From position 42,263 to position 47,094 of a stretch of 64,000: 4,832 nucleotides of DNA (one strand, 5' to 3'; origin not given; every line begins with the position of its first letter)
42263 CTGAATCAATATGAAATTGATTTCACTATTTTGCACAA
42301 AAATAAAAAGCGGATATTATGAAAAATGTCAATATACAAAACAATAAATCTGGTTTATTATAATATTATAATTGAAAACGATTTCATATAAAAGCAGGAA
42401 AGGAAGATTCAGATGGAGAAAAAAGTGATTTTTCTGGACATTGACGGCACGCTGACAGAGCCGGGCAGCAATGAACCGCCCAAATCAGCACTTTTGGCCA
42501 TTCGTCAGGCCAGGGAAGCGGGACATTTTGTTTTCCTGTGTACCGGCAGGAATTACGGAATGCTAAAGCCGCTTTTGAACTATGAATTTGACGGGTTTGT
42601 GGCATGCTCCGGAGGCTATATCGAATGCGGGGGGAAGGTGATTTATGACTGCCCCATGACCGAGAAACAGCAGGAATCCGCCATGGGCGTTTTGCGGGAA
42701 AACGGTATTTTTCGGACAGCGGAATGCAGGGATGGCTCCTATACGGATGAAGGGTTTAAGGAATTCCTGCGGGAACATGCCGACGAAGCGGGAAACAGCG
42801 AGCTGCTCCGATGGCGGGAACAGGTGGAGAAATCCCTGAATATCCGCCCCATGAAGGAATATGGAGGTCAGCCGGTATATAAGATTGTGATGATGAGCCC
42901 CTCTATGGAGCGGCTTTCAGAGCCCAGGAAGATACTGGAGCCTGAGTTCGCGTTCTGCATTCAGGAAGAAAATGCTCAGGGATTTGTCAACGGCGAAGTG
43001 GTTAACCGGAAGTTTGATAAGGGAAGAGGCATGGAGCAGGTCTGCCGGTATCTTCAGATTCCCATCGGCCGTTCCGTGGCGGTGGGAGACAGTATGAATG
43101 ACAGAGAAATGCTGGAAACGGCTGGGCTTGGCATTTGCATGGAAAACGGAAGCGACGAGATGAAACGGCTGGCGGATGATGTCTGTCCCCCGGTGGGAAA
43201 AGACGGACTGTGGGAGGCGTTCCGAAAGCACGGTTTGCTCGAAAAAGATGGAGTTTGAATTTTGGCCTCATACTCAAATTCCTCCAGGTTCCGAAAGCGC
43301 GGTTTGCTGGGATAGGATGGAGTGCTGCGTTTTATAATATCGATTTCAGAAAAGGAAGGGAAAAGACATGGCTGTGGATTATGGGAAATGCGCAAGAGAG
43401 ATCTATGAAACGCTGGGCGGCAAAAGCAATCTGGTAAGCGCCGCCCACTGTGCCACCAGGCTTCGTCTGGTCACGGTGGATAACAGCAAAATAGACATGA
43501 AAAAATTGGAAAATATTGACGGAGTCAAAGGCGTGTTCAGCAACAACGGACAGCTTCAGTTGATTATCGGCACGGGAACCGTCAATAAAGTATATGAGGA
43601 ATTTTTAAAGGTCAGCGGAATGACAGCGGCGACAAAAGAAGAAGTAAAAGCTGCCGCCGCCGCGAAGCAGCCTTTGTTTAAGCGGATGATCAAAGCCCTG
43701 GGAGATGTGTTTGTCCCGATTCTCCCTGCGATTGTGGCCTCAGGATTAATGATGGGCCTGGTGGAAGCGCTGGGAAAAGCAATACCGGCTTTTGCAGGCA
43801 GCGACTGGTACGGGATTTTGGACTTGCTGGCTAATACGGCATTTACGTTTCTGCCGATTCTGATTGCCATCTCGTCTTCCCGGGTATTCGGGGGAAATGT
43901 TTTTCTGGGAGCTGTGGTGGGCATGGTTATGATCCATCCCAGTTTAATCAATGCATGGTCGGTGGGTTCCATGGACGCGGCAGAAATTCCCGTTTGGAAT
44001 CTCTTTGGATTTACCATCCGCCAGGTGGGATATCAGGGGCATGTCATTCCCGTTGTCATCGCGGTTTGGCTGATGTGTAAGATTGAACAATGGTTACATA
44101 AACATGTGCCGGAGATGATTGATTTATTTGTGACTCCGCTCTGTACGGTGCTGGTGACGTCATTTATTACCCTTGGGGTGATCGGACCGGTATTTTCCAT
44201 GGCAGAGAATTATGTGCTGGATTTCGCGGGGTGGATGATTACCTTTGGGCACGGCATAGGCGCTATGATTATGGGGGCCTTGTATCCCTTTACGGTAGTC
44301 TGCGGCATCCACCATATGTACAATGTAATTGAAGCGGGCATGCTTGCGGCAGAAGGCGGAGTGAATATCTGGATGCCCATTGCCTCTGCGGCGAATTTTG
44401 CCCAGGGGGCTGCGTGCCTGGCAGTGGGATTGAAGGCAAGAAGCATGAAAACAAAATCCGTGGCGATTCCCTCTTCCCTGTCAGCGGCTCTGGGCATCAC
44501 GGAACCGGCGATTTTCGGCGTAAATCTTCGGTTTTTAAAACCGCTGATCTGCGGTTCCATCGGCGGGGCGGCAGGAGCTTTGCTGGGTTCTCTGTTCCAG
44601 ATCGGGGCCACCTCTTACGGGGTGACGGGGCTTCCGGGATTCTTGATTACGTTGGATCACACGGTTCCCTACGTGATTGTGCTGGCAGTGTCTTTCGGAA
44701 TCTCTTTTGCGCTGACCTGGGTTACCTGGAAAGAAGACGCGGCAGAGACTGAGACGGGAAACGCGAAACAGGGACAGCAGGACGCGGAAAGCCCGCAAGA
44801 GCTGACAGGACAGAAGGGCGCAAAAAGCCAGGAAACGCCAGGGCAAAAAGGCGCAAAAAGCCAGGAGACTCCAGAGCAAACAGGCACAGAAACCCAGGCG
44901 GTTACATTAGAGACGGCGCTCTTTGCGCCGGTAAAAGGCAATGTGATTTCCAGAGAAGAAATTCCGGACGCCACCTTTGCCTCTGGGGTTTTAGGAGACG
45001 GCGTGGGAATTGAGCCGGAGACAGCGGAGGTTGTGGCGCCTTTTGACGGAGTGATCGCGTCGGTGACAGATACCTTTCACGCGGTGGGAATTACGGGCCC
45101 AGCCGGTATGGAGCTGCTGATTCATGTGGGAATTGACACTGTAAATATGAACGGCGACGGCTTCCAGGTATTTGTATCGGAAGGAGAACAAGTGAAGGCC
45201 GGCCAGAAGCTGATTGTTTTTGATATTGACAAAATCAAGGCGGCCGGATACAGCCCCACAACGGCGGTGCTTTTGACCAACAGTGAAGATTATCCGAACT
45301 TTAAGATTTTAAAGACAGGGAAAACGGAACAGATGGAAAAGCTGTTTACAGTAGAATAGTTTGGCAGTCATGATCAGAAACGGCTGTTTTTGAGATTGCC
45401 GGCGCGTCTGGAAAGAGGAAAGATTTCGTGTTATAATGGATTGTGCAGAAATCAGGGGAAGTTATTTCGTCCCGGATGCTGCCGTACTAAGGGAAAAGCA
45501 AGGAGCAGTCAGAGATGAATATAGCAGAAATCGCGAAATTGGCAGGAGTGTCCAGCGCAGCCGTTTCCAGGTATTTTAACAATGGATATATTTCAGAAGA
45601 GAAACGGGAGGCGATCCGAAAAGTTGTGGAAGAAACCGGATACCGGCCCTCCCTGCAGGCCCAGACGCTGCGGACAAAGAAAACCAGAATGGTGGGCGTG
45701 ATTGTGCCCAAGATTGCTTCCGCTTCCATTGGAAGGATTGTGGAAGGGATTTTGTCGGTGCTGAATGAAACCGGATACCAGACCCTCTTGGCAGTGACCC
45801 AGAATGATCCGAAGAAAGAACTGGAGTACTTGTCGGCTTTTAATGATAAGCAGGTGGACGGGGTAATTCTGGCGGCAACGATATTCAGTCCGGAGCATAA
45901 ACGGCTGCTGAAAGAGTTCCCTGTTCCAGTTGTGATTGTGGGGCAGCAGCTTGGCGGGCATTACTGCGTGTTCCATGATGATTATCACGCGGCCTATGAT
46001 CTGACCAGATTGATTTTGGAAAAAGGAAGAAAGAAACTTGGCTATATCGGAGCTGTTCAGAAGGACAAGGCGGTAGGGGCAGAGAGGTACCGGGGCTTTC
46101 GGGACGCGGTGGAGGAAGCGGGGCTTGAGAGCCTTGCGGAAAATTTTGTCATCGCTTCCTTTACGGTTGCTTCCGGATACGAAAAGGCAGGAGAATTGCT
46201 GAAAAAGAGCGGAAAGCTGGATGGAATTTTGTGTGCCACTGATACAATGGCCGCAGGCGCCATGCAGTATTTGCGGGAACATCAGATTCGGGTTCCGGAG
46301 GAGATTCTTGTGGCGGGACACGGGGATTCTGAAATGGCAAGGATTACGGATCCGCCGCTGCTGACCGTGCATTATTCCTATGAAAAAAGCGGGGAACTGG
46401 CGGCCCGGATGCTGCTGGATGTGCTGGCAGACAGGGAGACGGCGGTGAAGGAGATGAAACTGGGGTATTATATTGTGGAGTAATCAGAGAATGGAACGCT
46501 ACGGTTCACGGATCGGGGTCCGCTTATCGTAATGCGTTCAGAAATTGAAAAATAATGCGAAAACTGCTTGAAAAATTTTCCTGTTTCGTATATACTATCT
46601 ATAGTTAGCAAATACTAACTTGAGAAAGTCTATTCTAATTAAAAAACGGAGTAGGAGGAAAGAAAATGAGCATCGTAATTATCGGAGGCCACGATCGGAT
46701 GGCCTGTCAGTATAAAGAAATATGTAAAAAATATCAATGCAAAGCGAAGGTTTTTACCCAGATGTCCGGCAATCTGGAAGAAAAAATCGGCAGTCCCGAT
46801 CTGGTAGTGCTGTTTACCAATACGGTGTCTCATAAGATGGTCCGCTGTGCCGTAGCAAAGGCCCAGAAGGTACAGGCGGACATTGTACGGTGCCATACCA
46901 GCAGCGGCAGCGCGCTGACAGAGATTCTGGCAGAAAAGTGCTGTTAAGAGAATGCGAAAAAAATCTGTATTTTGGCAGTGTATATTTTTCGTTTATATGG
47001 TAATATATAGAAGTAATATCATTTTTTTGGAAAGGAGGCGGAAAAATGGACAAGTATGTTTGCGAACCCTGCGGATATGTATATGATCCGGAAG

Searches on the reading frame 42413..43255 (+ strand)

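Call 10: search_protein_families(library=pfam, proteins=[window:42413-43255:+], max_evalue=0.01)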
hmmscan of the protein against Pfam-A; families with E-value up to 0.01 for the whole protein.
window:42413-43255:+ (281 aa): 4 families
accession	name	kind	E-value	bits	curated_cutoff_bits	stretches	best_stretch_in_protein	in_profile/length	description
PF08282.18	Hydrolase_3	-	7.1e-44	150.9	20.9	1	6-269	1-254/255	haloacid dehalogenase-like hydrolase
PF05116.19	S6PP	-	6e-09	36.3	20.3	1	196-249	159-212/247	Sucrose-6F-phosphate phosphohydrolase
PF00702.32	Hydrolase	-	2e-08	35.3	26.4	1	199-238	152-191/191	haloacid dehalogenase-like hydrolase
PF12710.13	HAD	-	1.7e-06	29.1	27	0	210-235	164-189/189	haloacid dehalogenase-like hydrolase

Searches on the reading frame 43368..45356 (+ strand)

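Call 10: search_protein_families(library=pfam, proteins=[window:43368-45356:+], max_evalue=0.01)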
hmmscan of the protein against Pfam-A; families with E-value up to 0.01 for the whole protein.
window:43368-45356:+ (663 aa): 4 families
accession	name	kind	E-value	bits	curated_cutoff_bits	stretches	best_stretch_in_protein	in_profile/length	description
PF00358.26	PTS_EIIA_1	-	1.1e-46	158.1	27.2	1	517-642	2-127/127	phosphoenolpyruvate-dependent sugar phosphotransferase system, EIIA 1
PF02378.23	PTS_EIIC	-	7e-46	157.2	30.7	1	112-395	1-314/319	Phosphotransferase system, EIIC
PF00367.25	PTS_EIIB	-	5.6e-13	48.5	27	1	10-43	1-34/34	phosphotransferase system, EIIB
PF00364.28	Biotin_lipoyl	-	0.0011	19.1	22.1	0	596-624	15-42/73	Biotin-requiring enzyme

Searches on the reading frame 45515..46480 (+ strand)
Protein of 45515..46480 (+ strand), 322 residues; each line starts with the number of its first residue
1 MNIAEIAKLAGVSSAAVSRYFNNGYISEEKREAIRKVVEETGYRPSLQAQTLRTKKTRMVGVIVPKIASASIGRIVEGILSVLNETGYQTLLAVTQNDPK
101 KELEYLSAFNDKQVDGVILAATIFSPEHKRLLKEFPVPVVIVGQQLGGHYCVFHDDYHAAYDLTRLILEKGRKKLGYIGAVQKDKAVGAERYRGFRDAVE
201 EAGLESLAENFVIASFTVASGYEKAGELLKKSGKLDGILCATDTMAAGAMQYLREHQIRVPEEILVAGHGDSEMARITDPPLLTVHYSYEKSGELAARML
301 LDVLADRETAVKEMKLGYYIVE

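Call 10: search_protein_families(library=pfam, proteins=[window:45515-46480:+], max_evalue=0.01)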
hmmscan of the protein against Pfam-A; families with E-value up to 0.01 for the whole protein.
window:45515-46480:+ (322 aa): 5 families
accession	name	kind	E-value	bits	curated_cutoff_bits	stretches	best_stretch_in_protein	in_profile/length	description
PF13377.12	Peripla_BP_3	-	1.3e-28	100.6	26.5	1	168-312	5-153/167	Periplasmic binding protein-like domain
PF00532.27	Peripla_BP_1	-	6.7e-18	65.6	22.2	1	59-302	3-259/281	Periplasmic binding proteins and sugar binding domain of LacI family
PF13407.12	Peripla_BP_4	-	4.7e-14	53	35.1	1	60-305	1-255/258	Periplasmic binding protein domain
PF00356.27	LacI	-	4.2e-13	49.3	27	1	3-46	2-46/46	Bacterial regulatory proteins, lacI family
PF00440.29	TetR_N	-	0.0018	18.4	24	1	3-23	19-39/47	Bacterial regulatory proteins, tetR family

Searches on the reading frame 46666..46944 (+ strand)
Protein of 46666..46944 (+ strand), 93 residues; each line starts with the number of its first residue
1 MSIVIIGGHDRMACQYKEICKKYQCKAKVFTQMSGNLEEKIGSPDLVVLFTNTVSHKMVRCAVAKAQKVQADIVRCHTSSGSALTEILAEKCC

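Call 10: search_protein_families(library=pfam, proteins=[window:46666-46944:+], max_evalue=0.01)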
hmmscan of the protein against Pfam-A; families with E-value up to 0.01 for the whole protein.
window:46666-46944:+ (93 aa): 1 family
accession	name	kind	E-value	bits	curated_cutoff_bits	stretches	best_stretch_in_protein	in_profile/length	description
PF10087.14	DUF2325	-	2.9e-35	120.8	33.6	1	2-90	1-93/94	Uncharacterized protein conserved in bacteria (DUF2325)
